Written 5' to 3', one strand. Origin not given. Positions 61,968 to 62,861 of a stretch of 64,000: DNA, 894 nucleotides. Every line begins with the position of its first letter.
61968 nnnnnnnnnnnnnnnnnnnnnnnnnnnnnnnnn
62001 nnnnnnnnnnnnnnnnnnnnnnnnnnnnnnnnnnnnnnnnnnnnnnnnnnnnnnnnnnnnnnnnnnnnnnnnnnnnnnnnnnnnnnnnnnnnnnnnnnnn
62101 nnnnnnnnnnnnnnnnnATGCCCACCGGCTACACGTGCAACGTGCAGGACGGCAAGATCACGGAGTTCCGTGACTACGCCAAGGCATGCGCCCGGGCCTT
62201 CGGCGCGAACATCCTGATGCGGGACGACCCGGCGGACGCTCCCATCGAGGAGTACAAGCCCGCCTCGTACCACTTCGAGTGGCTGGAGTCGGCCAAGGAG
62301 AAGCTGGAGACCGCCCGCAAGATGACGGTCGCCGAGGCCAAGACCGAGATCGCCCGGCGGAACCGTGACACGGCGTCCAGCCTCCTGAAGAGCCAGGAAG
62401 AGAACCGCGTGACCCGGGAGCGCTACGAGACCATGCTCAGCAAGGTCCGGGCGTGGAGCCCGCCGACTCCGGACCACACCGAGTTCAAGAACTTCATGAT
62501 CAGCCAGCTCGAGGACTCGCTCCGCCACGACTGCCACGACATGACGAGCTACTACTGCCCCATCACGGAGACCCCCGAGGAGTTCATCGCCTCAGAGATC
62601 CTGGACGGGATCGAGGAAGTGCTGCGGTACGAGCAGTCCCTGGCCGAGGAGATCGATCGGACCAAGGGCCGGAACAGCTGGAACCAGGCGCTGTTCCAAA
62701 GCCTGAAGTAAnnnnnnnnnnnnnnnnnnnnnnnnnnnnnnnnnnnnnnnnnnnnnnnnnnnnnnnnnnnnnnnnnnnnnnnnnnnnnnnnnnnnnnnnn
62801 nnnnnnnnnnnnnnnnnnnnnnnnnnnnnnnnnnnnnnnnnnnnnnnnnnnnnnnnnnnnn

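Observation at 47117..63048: Class A phage promoter family: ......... then exactly 21 nt then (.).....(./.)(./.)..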

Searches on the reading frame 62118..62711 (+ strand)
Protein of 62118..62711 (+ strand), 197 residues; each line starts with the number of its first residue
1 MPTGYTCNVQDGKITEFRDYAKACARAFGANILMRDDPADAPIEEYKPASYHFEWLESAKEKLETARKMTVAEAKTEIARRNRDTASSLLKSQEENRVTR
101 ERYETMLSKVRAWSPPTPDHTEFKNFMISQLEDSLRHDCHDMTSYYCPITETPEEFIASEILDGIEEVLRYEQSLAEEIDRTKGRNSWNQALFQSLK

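Call 20: search_protein_families(library=phrogs, proteins=[window:62118-62711:+], max_evalue=0.01)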
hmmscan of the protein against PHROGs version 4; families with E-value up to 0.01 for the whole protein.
window:62118-62711:+ (197 aa): 2 families
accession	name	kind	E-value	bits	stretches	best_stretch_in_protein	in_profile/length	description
phrog_8905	-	unknown function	6.2e-39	134.9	1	1-197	1-211/215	-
phrog_10827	-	unknown function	0.0044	17.6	1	15-81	7-72/253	-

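Call 28: search_dna_similar(query=window:62118-62711:+, collection=phages, mode=protein, max_rows=15)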
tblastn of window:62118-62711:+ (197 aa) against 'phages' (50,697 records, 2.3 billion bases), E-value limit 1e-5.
Records with a match: 29; places in all: 29; records where one place covers at least 80% of the query: 26.
Best place of each record, by identity: <60% 29.
By first word of the organism name: Bacillus 17; Streptomyces 4; Sinorhizobium 2; Pseudomonas 2; Caulobacter 2; Bacteriophage 1; Phage 1.
By host as written in the record: Sinorhizobium meliloti 2; Bacillus anthracis 2; Pseudomonas putida 2; Caulobacter crescentus CB15 2; Streptomyces mirabilis NRRL B-2400 2; Streptomyces griseus ATCC 10137 2; Bacillus megaterium DSM 319 2; - 2; and 10 more.
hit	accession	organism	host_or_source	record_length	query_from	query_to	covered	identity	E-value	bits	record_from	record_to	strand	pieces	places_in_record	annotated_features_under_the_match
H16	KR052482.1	Sinorhizobium phage phiN3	Sinorhizobium meliloti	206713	1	197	100%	39.2%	8e-34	132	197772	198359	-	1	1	hypothetical protein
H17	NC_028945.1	Sinorhizobium phage phiN3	Sinorhizobium meliloti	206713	1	197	100%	39.2%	8e-34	132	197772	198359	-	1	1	hypothetical protein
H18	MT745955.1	Bacillus phage J5a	Bacillus anthracis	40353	1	196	99%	36.9%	2e-32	127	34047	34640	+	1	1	hypothetical protein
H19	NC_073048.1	Bacillus phage J5a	Bacillus anthracis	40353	1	196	99%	36.9%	2e-32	127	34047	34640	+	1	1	hypothetical protein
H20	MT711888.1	Pseudomonas phage Dolphis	Pseudomonas putida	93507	1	196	99%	36.7%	1e-30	122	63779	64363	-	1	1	hypothetical protein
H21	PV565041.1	Pseudomonas phage Jeremy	Pseudomonas putida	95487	1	196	99%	36.7%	1e-30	122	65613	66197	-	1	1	hypothetical protein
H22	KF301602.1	Caulobacter phage Cr30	Caulobacter crescentus CB15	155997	1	188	95%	34.9%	6e-27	112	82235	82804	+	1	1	hypothetical protein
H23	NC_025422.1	Caulobacter phage Cr30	Caulobacter crescentus CB15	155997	1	188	95%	34.9%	6e-27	112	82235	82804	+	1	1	hypothetical protein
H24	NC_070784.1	Streptomyces phage TunaTartare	Streptomyces mirabilis NRRL B-2400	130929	1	195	99%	32.1%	9e-17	83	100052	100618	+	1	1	188: hypothetical protein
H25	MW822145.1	Streptomyces phage TunaTartare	Streptomyces mirabilis NRRL B-2400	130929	1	195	99%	32.1%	9e-17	83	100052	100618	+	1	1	188: hypothetical protein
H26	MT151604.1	Bacillus phage P59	Cytobacillus oceanisediminis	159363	1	196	99%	31.1%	5e-23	100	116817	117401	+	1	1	hypothetical protein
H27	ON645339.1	Streptomyces phage Sham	Streptomyces griseus ATCC 10137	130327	1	195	99%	31.0%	5e-14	75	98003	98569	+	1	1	180: hypothetical protein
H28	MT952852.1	Streptomyces phage Beuffert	Streptomyces griseus ATCC 10137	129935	1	196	99%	30.2%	8e-14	74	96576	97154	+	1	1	183: hypothetical protein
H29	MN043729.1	Bacillus phage vB_BmeM-Goe8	Bacillus megaterium DSM 319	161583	6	196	97%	30.7%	4e-19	90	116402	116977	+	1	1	hypothetical protein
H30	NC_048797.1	Bacillus phage vB_BmeM-Goe8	Bacillus megaterium DSM 319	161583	6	196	97%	30.7%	4e-19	90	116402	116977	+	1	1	hypothetical protein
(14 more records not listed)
